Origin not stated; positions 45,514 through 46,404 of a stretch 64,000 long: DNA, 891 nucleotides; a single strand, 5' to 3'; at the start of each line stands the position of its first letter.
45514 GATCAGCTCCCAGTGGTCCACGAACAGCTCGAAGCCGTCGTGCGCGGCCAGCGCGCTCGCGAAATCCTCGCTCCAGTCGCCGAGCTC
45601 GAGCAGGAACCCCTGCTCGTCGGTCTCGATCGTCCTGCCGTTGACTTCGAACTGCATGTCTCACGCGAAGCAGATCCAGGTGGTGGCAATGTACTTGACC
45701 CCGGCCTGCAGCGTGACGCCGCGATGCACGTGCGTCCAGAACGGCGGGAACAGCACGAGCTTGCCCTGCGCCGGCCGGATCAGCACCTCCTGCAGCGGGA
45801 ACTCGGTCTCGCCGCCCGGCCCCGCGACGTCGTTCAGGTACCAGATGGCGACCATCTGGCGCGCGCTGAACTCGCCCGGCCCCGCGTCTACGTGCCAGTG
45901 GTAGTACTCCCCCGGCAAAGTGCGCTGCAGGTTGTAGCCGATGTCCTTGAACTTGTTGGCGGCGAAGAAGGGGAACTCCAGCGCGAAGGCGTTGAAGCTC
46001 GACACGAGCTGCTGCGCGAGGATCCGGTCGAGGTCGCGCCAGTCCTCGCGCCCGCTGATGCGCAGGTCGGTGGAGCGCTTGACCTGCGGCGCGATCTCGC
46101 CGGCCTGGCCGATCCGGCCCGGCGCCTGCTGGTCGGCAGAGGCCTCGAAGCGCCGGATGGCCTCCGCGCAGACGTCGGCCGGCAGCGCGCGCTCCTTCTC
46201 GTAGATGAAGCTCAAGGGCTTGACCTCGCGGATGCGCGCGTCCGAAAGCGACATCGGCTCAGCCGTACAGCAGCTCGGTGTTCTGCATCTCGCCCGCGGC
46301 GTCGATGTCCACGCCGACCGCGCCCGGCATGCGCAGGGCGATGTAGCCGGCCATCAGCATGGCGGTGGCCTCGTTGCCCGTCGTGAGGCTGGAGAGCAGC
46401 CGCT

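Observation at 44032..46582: Six-gene operon coupling a DsrC-like protein to two different 2OG-Fe(II) oxygenases and a stand-alone S24 peptidase domain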

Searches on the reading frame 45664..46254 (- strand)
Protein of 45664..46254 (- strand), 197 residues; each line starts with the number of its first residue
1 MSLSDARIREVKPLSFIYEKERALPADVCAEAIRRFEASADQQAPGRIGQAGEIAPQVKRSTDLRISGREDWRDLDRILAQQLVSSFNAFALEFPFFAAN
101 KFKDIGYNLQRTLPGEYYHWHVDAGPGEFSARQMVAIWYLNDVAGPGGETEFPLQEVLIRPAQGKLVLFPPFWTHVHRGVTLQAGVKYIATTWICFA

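Call 4: search_protein_families(library=pfam, proteins=[window:45664-46254:-], max_evalue=0.01)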
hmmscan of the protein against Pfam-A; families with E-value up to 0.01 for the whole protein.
window:45664-46254:- (197 aa): 1 family
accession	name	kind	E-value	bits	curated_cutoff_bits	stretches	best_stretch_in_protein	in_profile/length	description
PF13640.12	2OG-FeII_Oxy_3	-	7.3e-11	43.3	27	1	109-194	3-97/98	2OG-Fe(II) oxygenase superfamily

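Call 5: search_protein_families(library=ncbifam, proteins=[window:45664-46254:-], max_evalue=0.01)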
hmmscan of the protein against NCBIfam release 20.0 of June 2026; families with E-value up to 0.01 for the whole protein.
window:45664-46254:- (197 aa): 1 family
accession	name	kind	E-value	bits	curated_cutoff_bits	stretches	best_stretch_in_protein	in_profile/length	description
NF003974.0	PRK05467.1-3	equivalog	0.006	16.1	143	1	44-194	28-172/221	Fe2+-dependent dioxygenase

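Call 7: find_homologous_proteins(query=window:45664-46254:-, max_evalue=0.001)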
Query window:45664-46254:- (197 aa): 3843 proteins with E <= 0.001 among 4032 candidates; the best 120 are listed.
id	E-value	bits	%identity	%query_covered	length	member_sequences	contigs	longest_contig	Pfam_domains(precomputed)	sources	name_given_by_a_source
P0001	2.7e-127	440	97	100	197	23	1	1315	PF13640.13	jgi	-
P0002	7.1e-127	439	97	100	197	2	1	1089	PF13640.13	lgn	-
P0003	1.0e-126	439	96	100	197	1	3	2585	PF13640.13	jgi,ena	jgi:Rps23 Pro-64 3,4-dihydroxylase Tpa1-like proline 4-hydroxylase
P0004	2.7e-126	437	96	100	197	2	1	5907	PF13640.13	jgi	jgi:hypothetical protein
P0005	6.7e-126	436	95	100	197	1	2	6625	PF13640.13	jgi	-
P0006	9.7e-126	435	95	100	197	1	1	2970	PF13640.13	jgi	jgi:Rps23 Pro-64 3,4-dihydroxylase Tpa1-like proline 4-hydroxylase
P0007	1.2e-125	435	95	100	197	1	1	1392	PF13640.13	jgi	jgi:Rps23 Pro-64 3,4-dihydroxylase Tpa1-like proline 4-hydroxylase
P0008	1.3e-125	435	96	100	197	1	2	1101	PF13640.13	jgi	jgi:hypothetical protein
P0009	2.5e-125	434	94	100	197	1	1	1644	PF13640.13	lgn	-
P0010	3.4e-125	434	95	100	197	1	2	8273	PF13640.13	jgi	jgi:hypothetical protein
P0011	4.1e-125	433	93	100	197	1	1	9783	PF13640.13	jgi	jgi:2OG-Fe(II) oxygenase superfamily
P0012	4.9e-125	433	95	100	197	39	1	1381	PF13640.13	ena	-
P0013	5.0e-125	433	94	100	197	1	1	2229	PF13640.13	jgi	jgi:hypothetical protein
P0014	5.0e-125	433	95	100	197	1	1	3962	PF13640.13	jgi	-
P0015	6.4e-125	433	95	100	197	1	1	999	PF13640.13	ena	-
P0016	1.2e-124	432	95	100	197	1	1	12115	PF13640.13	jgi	jgi:Rps23 Pro-64 3,4-dihydroxylase Tpa1-like proline 4-hydroxylase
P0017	1.3e-124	432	94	100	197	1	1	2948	PF13640.13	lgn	-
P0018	1.7e-124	431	93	100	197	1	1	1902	PF13640.13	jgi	jgi:hypothetical protein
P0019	2.4e-124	431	94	100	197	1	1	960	PF13640.13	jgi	jgi:hypothetical protein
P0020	3.2e-124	430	94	100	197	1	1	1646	PF13640.13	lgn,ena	-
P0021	3.2e-124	430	93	100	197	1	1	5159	PF13640.13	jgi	jgi:hypothetical protein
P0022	5.4e-124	430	94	100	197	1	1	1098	PF13640.13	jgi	jgi:hypothetical protein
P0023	7.3e-124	429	92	100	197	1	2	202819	PF13640.13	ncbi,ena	-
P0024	8.1e-124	429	93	100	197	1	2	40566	PF13640.13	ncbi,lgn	ncbi:MAG: 2OG-Fe(II) oxygenase [Burkholderiales bacterium]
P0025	8.1e-124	429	93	100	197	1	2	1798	PF13640.13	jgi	jgi:hypothetical protein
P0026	1.1e-123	429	93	100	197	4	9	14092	PF13640.13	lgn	-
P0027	1.2e-123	429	94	100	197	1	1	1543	PF13640.13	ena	-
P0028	1.5e-123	428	93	100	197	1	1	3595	PF13640.13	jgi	-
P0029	3.1e-123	427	93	100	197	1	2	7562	PF13640.13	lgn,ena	-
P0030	4.1e-123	427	92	100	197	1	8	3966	PF13640.13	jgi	jgi:hypothetical protein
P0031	4.2e-123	427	93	100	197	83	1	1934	PF13640.13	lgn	-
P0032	8.2e-123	426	91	100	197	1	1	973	PF13640.13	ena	-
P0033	1.6e-122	425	93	100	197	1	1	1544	PF13640.13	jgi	-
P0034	2.1e-122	425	92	100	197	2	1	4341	PF13640.13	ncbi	-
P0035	3.0e-122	424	93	100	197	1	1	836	PF13640.13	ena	-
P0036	1.8e-121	421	90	100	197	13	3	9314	PF13640.13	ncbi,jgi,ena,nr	ncbi:MAG: 2OG-Fe(II) oxygenase [Betaproteobacteria bacterium]|nr:2OG-Fe(II) oxygenase [Gammaproteoba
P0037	2.0e-121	421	91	100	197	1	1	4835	PF13640.13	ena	-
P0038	2.0e-121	421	92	100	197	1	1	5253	PF13640.13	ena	-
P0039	2.4e-121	421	92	99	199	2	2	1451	PF13640.13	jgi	jgi:hypothetical protein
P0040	3.7e-121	420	93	100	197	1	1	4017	PF13640.13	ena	-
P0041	4.8e-121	420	91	100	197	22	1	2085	PF13640.13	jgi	-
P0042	5.0e-121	420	92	100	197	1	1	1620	PF13640.13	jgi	jgi:hypothetical protein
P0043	7.5e-121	419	90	100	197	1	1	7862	PF13640.13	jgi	-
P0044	3.4e-120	417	92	100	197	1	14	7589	PF13640.13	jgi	jgi:hypothetical protein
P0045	2.2e-119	415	91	100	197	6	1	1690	PF13640.13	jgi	-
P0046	2.8e-119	414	91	100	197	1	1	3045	PF13640.13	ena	-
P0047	3.8e-119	414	91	100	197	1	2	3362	PF13640.13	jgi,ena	-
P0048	7.0e-119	413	89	100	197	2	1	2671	PF13640.13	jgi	jgi:hypothetical protein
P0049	2.6e-118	411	89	100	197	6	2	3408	PF13640.13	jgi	-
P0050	4.4e-118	410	90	100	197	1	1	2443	PF13640.13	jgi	jgi:hypothetical protein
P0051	8.4e-118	410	91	100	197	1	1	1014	PF13640.13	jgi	jgi:hypothetical protein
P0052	1.5e-117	409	89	99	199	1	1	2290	PF13640.13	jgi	jgi:hypothetical protein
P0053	4.2e-116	404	88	100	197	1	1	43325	PF13640.13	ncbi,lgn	-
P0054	5.8e-116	403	89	100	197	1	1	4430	PF13640.13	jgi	jgi:hypothetical protein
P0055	7.4e-114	397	87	100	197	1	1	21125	PF13640.13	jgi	jgi:hypothetical protein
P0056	7.2e-113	393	86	100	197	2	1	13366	PF13640.13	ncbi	-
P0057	1.3e-112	393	85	100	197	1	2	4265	PF13640.13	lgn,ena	-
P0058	2.2e-112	392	86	100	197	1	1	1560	PF13640.13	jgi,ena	-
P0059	1.0e-111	390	85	100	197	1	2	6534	PF13640.13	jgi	-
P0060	1.8e-111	389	85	100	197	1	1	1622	PF13640.13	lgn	-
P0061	2.1e-111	389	85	100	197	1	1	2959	PF13640.13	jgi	jgi:hypothetical protein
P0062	9.3e-111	387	85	100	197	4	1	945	PF13640.13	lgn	-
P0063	1.6e-110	386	85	100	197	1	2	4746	PF13640.13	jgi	jgi:2OG-Fe(II) oxygenase superfamily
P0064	2.4e-110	385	85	100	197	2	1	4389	PF13640.13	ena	-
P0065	2.4e-110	385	85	100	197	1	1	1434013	PF13640.13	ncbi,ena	-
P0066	2.9e-110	385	85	100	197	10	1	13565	PF13640.13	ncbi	-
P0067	3.1e-110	385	84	100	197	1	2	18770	PF13640.13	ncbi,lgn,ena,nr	ncbi:MAG: 2OG-Fe(II) oxygenase [Proteobacteria bacterium]|nr:2OG-Fe(II) oxygenase [Pseudomonadota ba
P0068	4.4e-110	384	85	100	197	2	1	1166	PF13640.13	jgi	jgi:hypothetical protein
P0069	4.5e-110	384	85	100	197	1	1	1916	PF13640.13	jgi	jgi:hypothetical protein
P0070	1.0e-109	383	83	100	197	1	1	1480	PF13640.13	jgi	-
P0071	1.1e-109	383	84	100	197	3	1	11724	PF13640.13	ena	-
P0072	1.3e-109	383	83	100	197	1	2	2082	PF13640.13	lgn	-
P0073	1.5e-109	383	84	100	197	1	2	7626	PF13640.13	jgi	jgi:hypothetical protein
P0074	2.2e-109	382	84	100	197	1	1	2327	PF13640.13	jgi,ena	jgi:hypothetical protein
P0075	2.2e-109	382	84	100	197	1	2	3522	PF13640.13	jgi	jgi:hypothetical protein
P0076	2.7e-109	382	84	100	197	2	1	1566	PF13640.13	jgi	-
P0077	3.5e-109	381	84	100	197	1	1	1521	PF13640.13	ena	-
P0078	4.1e-109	381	84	100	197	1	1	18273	PF13640.13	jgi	jgi:hypothetical protein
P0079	4.1e-109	381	84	100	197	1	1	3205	PF13640.13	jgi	-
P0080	4.2e-109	381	84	100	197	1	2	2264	PF13640.13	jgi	jgi:hypothetical protein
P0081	4.3e-109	381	83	100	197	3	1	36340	PF13640.13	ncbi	-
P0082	4.3e-109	381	85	97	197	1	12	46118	PF13640.13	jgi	-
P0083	4.5e-109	381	82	100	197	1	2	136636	PF13640.13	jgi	-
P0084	5.5e-109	381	84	100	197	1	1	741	PF13640.13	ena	-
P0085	6.2e-109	381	83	100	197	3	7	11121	PF13640.13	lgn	-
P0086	8.0e-109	380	83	100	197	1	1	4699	PF13640.13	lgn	-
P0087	8.4e-109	380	84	100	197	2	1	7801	PF13640.13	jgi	-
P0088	9.0e-109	380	84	100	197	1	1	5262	PF13640.13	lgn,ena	-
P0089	9.7e-109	380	83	100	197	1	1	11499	PF13640.13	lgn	-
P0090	1.0e-108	380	83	100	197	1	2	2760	PF13640.13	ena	-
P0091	1.0e-108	380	84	100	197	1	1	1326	PF13640.13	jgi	jgi:hypothetical protein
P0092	1.1e-108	380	84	100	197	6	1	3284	PF13640.13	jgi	-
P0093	1.3e-108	380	82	100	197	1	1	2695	PF13640.13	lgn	-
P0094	1.3e-108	379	82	100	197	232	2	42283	PF13640.13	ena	-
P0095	1.4e-108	379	82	100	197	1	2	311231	PF13640.13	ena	-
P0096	1.5e-108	379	83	100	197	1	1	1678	PF13640.13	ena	-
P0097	1.6e-108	379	86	97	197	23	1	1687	PF13640.13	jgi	jgi:hypothetical protein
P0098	1.6e-108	379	83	100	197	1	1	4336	PF13640.13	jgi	-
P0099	1.7e-108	379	82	100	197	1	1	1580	PF13640.13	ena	-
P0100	2.2e-108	379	85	97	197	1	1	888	PF13640.13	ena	-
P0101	2.2e-108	379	83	100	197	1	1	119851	PF13640.13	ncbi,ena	-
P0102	2.5e-108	379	82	100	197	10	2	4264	PF13640.13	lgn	-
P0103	2.7e-108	378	83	100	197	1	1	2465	PF13640.13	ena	-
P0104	3.0e-108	378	84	100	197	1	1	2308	PF13640.13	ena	-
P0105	3.7e-108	378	83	100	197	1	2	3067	PF13640.13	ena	-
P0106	4.2e-108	378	81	100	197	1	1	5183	PF13640.13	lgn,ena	-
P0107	4.6e-108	378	82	100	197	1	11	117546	PF13640.13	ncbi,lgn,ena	-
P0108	4.9e-108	378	82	100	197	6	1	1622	PF13640.13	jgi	jgi:hypothetical protein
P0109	5.0e-108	378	83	100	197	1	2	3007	PF13640.13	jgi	-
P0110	5.7e-108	377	84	100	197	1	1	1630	PF13640.13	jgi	jgi:hypothetical protein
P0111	6.2e-108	377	81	100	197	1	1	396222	PF13640.13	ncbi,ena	-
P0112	6.5e-108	377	83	100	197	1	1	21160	PF13640.13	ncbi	-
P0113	6.6e-108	377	83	100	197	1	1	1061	PF13640.13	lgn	-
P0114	7.3e-108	377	82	100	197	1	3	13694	PF13640.13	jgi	jgi:hypothetical protein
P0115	1.1e-107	376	82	100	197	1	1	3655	PF13640.13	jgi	jgi:hypothetical protein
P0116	1.2e-107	376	82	100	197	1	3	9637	PF13640.13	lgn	-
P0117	1.2e-107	376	83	100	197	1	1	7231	PF13640.13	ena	-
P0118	1.3e-107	376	81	100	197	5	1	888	PF13640.13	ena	-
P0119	1.4e-107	376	81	100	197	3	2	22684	PF13640.13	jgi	jgi:hypothetical protein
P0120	1.6e-107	376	85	96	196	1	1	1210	PF13640.13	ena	-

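Call 8: find_related_loci(query=window:45664-46254:-, collection=genome_contigs, flank=8000)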
Query window:45664-46254:- (197 aa) in genome_contigs; peptide patterns used: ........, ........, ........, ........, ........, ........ (x = any residue, [..] = any of these).
293 stretches matched a pattern; 223 encode a relative of the query (tblastn E <= 1e-3); the best 80 are kept; 80 distinct loci.
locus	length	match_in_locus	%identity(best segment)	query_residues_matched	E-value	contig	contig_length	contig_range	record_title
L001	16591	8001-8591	94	1-197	1e-128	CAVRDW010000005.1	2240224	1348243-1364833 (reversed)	MAG: uncultured beta proteobacterium isolate MFD10007.bin.2.212 genome assembly, contig: contig_6348, whole genome shotg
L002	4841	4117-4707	94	1-197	2e-129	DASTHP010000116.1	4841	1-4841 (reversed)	MAG TPA_asm: Burkholderiales bacterium isolate SMAG_U682 k141_385502, whole genome shotgun sequence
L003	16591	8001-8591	92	1-197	6e-127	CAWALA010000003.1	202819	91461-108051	MAG: uncultured beta proteobacterium isolate MFD02242.bin.2.37 genome assembly, contig: contig_19771, whole genome shotg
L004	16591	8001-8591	93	1-197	8e-127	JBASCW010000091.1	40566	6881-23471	MAG: Burkholderiales bacterium isolate MFD03501_ilm_asm_bin14 k127_28080, whole genome shotgun sequence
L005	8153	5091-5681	92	1-197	2e-126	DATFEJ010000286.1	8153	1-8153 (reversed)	MAG TPA_asm: Burkholderiales bacterium isolate SMAG_U8604 k141_1530622, whole genome shotgun sequence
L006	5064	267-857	90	1-197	3e-125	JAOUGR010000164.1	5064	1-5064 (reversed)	MAG: Gammaproteobacteria bacterium isolate 4_1_May_SF_Bin34 4_1_May_SF_Bin34_scaffold_9153_c1, whole genome shotgun sequ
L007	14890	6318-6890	93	7-197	4e-124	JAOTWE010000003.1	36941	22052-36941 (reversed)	MAG: Betaproteobacteria bacterium isolate 13_May_SF_Bin7 13_May_SF_Bin7_scaffold_626_c1, whole genome shotgun sequence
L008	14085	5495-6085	91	1-197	1e-122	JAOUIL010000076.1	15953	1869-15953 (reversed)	MAG: Betaproteobacteria bacterium isolate 4_1_Oct_SF_Bin27 4_1_Oct_SF_Bin27_scaffold_1183_c1, whole genome shotgun seque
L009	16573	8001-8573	88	7-197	1e-116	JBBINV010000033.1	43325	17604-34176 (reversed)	MAG: Betaproteobacteria bacterium isolate FAS170219_bin_264 NODE_399_length_43325_cov_8.351075, whole genome shotgun seq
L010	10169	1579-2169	84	1-197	9e-114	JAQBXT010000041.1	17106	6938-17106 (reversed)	MAG: Proteobacteria bacterium isolate casp150-mb.292 NODE_8712_length_17106_cov_0.221203, whole genome shotgun sequence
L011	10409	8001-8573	87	7-197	3e-113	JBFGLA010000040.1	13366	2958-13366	MAG: Burkholderiales bacterium isolate Mix_sand03.2021.01.D.70 k141_1363192_length_13366_cov_14.6714, whole genome shotg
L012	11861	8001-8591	84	1-197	3e-113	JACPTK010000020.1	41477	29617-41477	MAG: Betaproteobacteria bacterium isolate NC_groundwater_730_Ag_S-0.65um_65_27 S37_SO-6_scaffold_81007, whole genome sho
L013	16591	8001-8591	84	1-197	6e-113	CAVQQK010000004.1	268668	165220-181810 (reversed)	MAG: uncultured beta proteobacterium isolate MFD09779.bin.2.173 genome assembly, contig: contig_32060, whole genome shot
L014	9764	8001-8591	84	1-197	5e-113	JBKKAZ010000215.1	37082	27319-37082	MAG: Casimicrobiaceae bacterium isolate swi_bin.328 S1Ck127_9370514_flag_1_multi_36.2405_len_37082, whole genome shotgun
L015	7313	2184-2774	84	1-197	1e-112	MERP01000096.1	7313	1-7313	MAG: Betaproteobacteria bacterium RIFCSPLOWO2_12_FULL_68_19 rifcsplowo2_12_scaffold_50617, whole genome shotgun sequence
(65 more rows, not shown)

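Call 16: search_solved_structures(query=window:45664-46254:-, max_evalue=1, show_alignments=3)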
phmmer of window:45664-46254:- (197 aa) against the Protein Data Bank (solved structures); distinct sequences matched with E-value up to 1: 7.
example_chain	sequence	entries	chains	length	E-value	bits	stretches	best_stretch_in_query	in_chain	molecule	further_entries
5c5t_A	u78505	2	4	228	2.5e-05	27.6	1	102-194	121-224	Prolyl 4-hydroxylase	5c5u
3itq_A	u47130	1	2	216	0.00016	25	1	118-194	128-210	Prolyl 4-hydroxylase, alpha subunit domain protein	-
5hv0_A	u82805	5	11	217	0.00016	24.9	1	118-194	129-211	Prolyl 4-Hydroxylase | 2OG-Fe(II) oxygenase | Procollagen-Proline Dioxygenase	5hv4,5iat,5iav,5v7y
5iax_A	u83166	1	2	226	0.00018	24.8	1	118-194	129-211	Procollagen-Proline Dioxygenase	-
6iuq_A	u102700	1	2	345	0.0034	20.6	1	107-194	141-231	Prolyl 4-hydroxylase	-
6tp5_A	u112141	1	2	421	0.0069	19.6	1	124-155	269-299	Transmembrane prolyl 4-hydroxylase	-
3aj3_A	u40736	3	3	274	0.51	13.5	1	144-172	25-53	4-pyridoxolactonase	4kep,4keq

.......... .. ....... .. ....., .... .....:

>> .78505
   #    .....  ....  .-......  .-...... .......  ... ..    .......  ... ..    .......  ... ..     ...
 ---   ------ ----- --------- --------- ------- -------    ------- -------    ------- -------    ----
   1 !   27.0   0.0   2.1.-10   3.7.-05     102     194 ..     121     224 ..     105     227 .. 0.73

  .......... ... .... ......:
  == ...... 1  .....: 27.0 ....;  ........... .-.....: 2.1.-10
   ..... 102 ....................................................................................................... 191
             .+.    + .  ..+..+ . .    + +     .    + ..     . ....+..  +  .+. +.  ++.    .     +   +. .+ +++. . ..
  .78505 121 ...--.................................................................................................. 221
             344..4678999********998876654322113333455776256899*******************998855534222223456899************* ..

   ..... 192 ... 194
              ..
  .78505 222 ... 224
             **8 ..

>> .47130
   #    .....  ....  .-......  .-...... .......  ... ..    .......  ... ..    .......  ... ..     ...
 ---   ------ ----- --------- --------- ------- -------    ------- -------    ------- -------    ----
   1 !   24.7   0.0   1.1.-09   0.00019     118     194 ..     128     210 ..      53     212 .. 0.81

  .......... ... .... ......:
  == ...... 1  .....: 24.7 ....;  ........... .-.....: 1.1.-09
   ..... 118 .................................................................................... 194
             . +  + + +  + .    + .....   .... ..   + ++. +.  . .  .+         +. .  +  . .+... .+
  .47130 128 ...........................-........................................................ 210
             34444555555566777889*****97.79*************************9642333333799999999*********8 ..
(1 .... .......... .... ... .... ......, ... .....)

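Call 52: search_protein_families(library=padloc, proteins=[window:45664-46254:-], max_evalue=0.01)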
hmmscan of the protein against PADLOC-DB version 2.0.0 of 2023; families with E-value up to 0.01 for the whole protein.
window:45664-46254:- (197 aa): 1 family
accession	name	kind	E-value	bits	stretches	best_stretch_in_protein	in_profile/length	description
PDLC01653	2OG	-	2.6e-16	58.2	1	109-194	3-80/81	"CAS-I,CAS-II,CAS-III,CAS-IV,CAS-V,CAS-VI; associated"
